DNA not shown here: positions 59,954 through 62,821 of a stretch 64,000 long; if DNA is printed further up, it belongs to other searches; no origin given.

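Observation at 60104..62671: TIR-STAND NTPase: candidate antiphage NLR-like effector in an AT-rich islet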

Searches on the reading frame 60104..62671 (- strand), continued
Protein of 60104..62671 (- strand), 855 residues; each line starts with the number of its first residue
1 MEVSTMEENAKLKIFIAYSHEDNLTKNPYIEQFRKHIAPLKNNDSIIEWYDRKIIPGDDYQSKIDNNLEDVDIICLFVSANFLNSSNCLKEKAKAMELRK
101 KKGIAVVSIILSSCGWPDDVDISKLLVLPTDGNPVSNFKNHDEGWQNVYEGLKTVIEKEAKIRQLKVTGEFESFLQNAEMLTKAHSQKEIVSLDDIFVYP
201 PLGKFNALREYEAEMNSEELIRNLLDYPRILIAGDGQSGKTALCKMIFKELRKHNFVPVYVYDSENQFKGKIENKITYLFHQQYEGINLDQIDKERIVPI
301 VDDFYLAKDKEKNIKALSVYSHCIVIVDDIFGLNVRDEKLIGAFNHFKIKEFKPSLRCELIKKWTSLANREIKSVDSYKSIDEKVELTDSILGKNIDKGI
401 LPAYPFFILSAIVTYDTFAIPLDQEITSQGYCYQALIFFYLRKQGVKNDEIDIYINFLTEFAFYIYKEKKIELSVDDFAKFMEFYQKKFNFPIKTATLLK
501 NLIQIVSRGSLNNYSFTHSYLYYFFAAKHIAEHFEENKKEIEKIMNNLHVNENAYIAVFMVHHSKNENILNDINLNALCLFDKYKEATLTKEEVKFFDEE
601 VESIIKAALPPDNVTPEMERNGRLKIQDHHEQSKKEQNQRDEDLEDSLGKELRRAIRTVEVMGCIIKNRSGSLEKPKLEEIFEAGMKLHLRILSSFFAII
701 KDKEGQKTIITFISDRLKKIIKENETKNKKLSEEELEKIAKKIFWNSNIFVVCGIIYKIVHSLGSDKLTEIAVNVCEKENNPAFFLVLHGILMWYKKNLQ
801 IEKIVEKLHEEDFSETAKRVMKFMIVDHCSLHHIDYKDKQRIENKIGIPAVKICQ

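Call 40: find_related_loci(query=A1, collection=genome_contigs, flank=8000)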
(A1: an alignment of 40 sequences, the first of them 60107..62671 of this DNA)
Query A1 (855 aa) in genome_contigs; peptide patterns used: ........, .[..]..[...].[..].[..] (x = any residue, [..] = any of these).
123 stretches matched a pattern; 87 encode a relative of the query (tblastn E <= 1e-3); the best 80 are kept; 80 distinct loci.
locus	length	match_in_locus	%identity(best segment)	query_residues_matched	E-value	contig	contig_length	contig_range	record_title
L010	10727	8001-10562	68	1-853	0e+0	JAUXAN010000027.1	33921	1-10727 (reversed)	MAG: bacterium isolate CSMAG_2763 CSMAG_2763_k141_633082_length_33921_cov_230.8599, whole genome shotgun sequence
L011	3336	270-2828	63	1-853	0e+0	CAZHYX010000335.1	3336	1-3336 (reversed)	MAG TPA_asm: uncultured Flavobacteriaceae bacterium isolate binchicken_co24_91 genome assembly, contig: NODE_15591_lengt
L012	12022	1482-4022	64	6-853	0e+0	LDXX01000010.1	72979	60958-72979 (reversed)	MAG: Candidatus Kryptonium thompsonii isolate JGI-4 2599192416, whole genome shotgun sequence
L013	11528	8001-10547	64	1-852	0e+0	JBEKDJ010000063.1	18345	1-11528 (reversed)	MAG: Thermodesulfobacteriota bacterium isolate SPRUCE 180 SPRUCE_180_63, whole genome shotgun sequence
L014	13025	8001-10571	63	1-853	0e+0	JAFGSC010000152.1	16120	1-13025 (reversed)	MAG: Candidatus Atribacteria bacterium isolate Zod_Metabat.864 k87_3347444, whole genome shotgun sequence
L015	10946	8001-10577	60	5-855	0e+0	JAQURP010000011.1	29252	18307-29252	MAG: Methanocellales archaeon isolate STD1_76 NODE_3262_length_29252_cov_16.162232_Sandtown_D1, whole genome shotgun seq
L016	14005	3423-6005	59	4-853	0e+0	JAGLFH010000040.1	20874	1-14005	MAG: Candidatus Auribacterota bacterium isolate RS_1_24 ROV157_1.bin.24.fa_40, whole genome shotgun sequence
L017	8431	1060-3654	61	1-853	0e+0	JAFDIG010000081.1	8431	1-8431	MAG: Deltaproteobacteria bacterium isolate Meg22_1214_Bin_77 Meg22_1214_Bin_77_scaffold_33531, whole genome shotgun sequ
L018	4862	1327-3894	57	1-854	0e+0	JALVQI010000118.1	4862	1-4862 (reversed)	MAG: Candidatus Aminicenantes bacterium isolate A3_metabat2_scaf2bin.042 A3_NODE_28619_length_4862_cov_7.338965, whole g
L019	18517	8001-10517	62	4-842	0e+0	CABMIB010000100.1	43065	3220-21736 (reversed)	uncultured archaeon isolate LFW-280_3_1 genome assembly, contig: LFW28031_80, whole genome shotgun sequence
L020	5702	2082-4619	53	6-853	0e+0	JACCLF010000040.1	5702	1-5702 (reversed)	MAG: Candidatus Micrarchaeota archaeon isolate Sv368 k141_2542359, whole genome shotgun sequence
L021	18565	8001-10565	56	6-853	0e+0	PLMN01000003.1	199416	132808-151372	MAG: Candidatus Aminicenantes bacterium isolate fen_413 73.20120800_E2X.58_contig_1016, whole genome shotgun sequence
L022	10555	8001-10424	59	6-802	0e+0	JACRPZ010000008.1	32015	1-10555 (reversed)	MAG: Nitrospirae bacterium isolate NC_groundwater_2000_Pr3_S-0.65um_44_7 SR2-18-Sp65_coassembly_scaffold_86632, whole ge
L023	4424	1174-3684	55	13-849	0e+0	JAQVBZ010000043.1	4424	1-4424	MAG: Candidatus Paceibacterota bacterium isolate STD2_77 NODE_90228_length_4424_cov_6.602048_Sandtown_D2, whole genome s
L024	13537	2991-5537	58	6-853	0e+0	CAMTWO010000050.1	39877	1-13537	MAG: uncultured Ignavibacteriae bacterium isolate G03_MAG_00003 genome assembly, contig: G03_MAG_00003_000000000029, who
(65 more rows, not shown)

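Call 43: search_protein_families(library=pfam, proteins=[L024:1-100:+], max_evalue=0.001)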
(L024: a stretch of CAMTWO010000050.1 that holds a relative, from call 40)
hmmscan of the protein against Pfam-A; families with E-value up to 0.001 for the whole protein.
L024:1-100:+ (33 aa): 1 family
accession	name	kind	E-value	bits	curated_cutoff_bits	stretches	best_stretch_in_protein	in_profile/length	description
PF02384.22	N6_Mtase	-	0.00056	19.8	20.4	1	2-33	148-176/311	N-6 DNA Methylase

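Call 46: search_protein_families(library=padloc, alignment_id=A2, max_evalue=0.00001)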
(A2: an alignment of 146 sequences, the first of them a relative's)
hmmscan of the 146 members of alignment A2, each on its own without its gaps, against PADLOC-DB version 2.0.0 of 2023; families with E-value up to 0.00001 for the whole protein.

A. member 1, L010:6060-7631:+ (524 aa): 0 families

B. families by the number of members that match (of 146 scanned): 473 families (the first 25 are shown)
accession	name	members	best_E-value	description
PDLC03154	Specificity_I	7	9.7e-105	Type I specificity subunit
PDLC03099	Specificity_I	7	2.5e-91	Type I specificity subunit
PDLC03068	Specificity_I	7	5.8e-79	Type I specificity subunit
PDLC03092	Specificity_I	7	6e-74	Type I specificity subunit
PDLC03194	Specificity_I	7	1.2e-72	Type I specificity subunit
PDLC03089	Specificity_I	7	8e-71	Type I specificity subunit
PDLC03164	Specificity_I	7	2e-64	Type I specificity subunit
PDLC03168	Specificity_I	7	3.5e-60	Type I specificity subunit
PDLC03086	Specificity_I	7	1.8e-59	Type I specificity subunit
PDLC03100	Specificity_I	7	9e-58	Type I specificity subunit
PDLC03079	Specificity_I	7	5.6e-54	Type I specificity subunit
PDLC03066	Specificity_I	7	1.8e-52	Type I specificity subunit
PDLC03107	Specificity_I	7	5.9e-51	Type I specificity subunit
PDLC03090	Specificity_I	7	2.2e-50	Type I specificity subunit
PDLC03162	Specificity_I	7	2.5e-48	Type I specificity subunit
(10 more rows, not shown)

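Call 47: search_protein_families(library=pfam, alignment_id=A2, max_evalue=0.00001)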
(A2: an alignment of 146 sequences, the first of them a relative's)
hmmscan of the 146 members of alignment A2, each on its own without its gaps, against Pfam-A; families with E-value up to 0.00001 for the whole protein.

A. member 1, L010:6060-7631:+ (524 aa): 1 family
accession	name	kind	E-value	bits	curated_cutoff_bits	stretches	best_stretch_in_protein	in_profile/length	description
PF18733.6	HEPN_LA2681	-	1.8e-78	263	27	1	278-496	3-204/204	LA2681-like HEPN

B. families by the number of members that match (of 146 scanned): 138 families (the first 25 are shown)
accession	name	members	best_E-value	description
PF01420.25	Methylase_S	7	1.5e-46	Type I restriction modification DNA specificity domain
PF02384.22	N6_Mtase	5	1.2e-59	N-6 DNA Methylase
PF07669.17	Eco57I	5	7.4e-45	Eco57I restriction-modification methylase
PF04313.20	HSDR_N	5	1.4e-35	Type I restriction enzyme R protein N terminus (HSDR_N)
PF20473.4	MmeI_Mtase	4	2e-35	MmeI, DNA-methyltransferase domain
PF01555.25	N6_N4_Mtase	3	2.1e-52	DNA methylase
PF00004.35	AAA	3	4.2e-25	ATPase family associated with various cellular activities (AAA)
PF12950.13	TaqI_C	3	9.7e-22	TaqI-like C-terminal specificity domain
PF07728.20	AAA_5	3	1.2e-19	AAA domain (dynein-related subfamily)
PF13401.12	AAA_22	3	5.9e-09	AAA domain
PF13310.11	Virulence_RhuM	2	1.9e-85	Virulence protein RhuM family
PF18766.7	SWI2_SNF2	2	1.8e-68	SWI2/SNF2 ATPase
PF02769.27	AIRS_C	2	1e-46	AIR synthase related protein, C-terminal domain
PF02525.22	Flavodoxin_2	2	5e-44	Flavodoxin-like fold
PF00239.26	Resolvase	2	2e-40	Resolvase, N terminal domain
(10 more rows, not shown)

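Call 79: search_dna_similar(query=window:60107-62656:-, collection=plasmids, mode=protein, max_rows=15)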
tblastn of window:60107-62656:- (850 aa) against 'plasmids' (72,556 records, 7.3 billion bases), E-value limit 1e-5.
Records with a match: 50; places in all: 50; records where one place covers at least 80% of the query: 5.
Best place of each record, by identity: <60% 50.
By first word of the organism name: Acaryochloris 6; Sulfitobacter 6; Vibrio 3; Clostridium 3; Methylorubrum 2; Methylocella 2; Methylobacterium 2; Phaeobacter 2; Caballeronia 2; Pseudomonas 2; and 19 more.
By predicted mobility (MOB-suite, as given by PLSDB): non-mobilizable 22; mobilizable 15; conjugative 13.
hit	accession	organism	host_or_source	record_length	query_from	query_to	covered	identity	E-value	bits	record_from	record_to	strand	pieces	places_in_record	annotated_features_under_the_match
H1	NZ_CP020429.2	Streptococcus sp. FDAARGOS_192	Homo sapiens,peripheral blood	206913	138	842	83%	29.9%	2e-70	261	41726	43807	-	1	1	TIR domain-containing protein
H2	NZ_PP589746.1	Lactococcus sp.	Bacterial culture,Dairy environment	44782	188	850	78%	31.3%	4e-65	245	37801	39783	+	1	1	toll/interleukin-1 receptor domain-containing protein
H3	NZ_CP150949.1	Vibrio parahaemolyticus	-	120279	5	847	99%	24.6%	8e-50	199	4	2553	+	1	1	toll/interleukin-1 receptor domain-containing protein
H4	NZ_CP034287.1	Vibrio parahaemolyticus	Penaeus vannamei,AHPND infected ...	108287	5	847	99%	24.6%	1e-49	198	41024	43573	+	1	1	toll/interleukin-1 receptor domain-containing protein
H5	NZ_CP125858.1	Vibrio parahaemolyticus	Sea water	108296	5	847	99%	24.6%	1e-49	198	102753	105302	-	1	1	toll/interleukin-1 receptor domain-containing protein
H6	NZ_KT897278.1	Clostridium botulinum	-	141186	180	848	79%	25.9%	3e-26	124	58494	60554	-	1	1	metallophosphoesterase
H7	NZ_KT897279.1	Clostridium botulinum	-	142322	180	848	79%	25.9%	3e-26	124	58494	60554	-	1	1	metallophosphoesterase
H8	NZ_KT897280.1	Clostridium botulinum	-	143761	180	848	79%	25.9%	3e-26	124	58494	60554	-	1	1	metallophosphoesterase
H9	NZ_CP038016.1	Paenisporosarcina antarctica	Antarctica: Sea off King George Island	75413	157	837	80%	24.4%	2e-28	131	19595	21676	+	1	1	metallophosphoesterase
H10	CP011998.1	Ralstonia solanacearum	ginger,cell culture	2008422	428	670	28%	28.0%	9e-6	77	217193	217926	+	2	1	hypothetical protein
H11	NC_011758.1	Methylorubrum extorquens CM4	-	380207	5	224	26%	24.7%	6e-11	74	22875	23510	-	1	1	toll/interleukin-1 receptor domain-containing protein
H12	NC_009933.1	Acaryochloris marina MBIC11017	-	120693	7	156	18%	35.8%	3e-17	95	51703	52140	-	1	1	TIR domain-containing protein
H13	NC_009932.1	Acaryochloris marina MBIC11017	-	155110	2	156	18%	34.0%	2e-17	96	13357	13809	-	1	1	TIR domain-containing protein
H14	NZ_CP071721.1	Acaryochloris sp. 'Moss Beach'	culture,intertidal zone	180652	4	156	18%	34.4%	2e-17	96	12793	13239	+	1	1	TIR domain-containing protein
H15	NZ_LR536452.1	Methylocella tundrae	-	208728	10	179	20%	30.8%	7e-15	87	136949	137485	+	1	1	toll/interleukin-1 receptor domain-containing protein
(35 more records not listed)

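Call 80: search_dna_similar(query=window:60107-62656:-, collection=phages, mode=protein, max_rows=10)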
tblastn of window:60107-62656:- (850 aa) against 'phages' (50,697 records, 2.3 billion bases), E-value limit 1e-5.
No match.

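Call 81: find_related_loci(query=A1, collection=viral_contigs, flank=8000)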
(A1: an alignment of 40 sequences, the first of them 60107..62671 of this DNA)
Query A1 (855 aa) in viral_contigs; peptide patterns used: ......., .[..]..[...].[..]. (x = any residue, [..] = any of these).
116 stretches matched a pattern; 1 encode a relative of the query (tblastn E <= 1e-3); 1 distinct loci.
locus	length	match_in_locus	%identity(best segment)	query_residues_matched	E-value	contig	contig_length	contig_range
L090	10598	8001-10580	53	6-855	0e+0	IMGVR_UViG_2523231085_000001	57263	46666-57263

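Call 82: get_annotated_region(hit=H2, flank=5000)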
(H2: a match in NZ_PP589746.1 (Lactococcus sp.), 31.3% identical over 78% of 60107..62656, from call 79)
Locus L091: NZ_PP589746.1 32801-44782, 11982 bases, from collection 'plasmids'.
description: Lactococcus sp. strain UCCL641 plasmid pUCCL641D, complete sequence
organism: Lactococcus sp. (NCBI taxid 44273)
taxonomy: Bacteria; Bacillota; Bacilli; Lactobacillales; Streptococcaceae; Lactococcus; Lactococcus sp.
host: -; source: Bacterial culture,Dairy environment; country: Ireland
typing (MOB-suite, as given by PLSDB): conjugative; replicon rep_cluster_664; relaxase MOBQ; mating-pair formation MPF_T
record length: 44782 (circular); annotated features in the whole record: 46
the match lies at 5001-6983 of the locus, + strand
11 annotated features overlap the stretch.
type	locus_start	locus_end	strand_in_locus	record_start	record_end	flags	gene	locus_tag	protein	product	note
CDS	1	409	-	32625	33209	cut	rfbC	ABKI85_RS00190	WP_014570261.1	dTDP-4-dehydrorhamnose 3,5-epimerase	-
CDS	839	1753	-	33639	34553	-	-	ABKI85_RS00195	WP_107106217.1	type II restriction endonuclease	-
CDS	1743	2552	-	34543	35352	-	-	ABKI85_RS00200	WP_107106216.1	site-specific DNA-methyltransferase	-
CDS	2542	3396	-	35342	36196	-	-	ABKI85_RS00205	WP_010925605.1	DNA adenine methylase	-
CDS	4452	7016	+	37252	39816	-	-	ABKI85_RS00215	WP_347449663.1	toll/interleukin-1 receptor domain-containing protein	GO:0007165 - signal transduction [Evidence IEA]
CDS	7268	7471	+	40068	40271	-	-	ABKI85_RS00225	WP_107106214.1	hypothetical protein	-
CDS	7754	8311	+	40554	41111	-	-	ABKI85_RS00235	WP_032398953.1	recombinase family protein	GO:0006310 - DNA recombination [Evidence IEA]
CDS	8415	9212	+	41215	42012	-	-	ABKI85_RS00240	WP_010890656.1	AAA family ATPase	-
CDS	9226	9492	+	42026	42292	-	-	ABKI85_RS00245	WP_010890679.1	hypothetical protein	-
CDS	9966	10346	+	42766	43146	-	-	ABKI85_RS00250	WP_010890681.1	single-stranded DNA-binding protein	-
CDS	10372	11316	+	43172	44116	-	-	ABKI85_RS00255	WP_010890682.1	toprim domain-containing protein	-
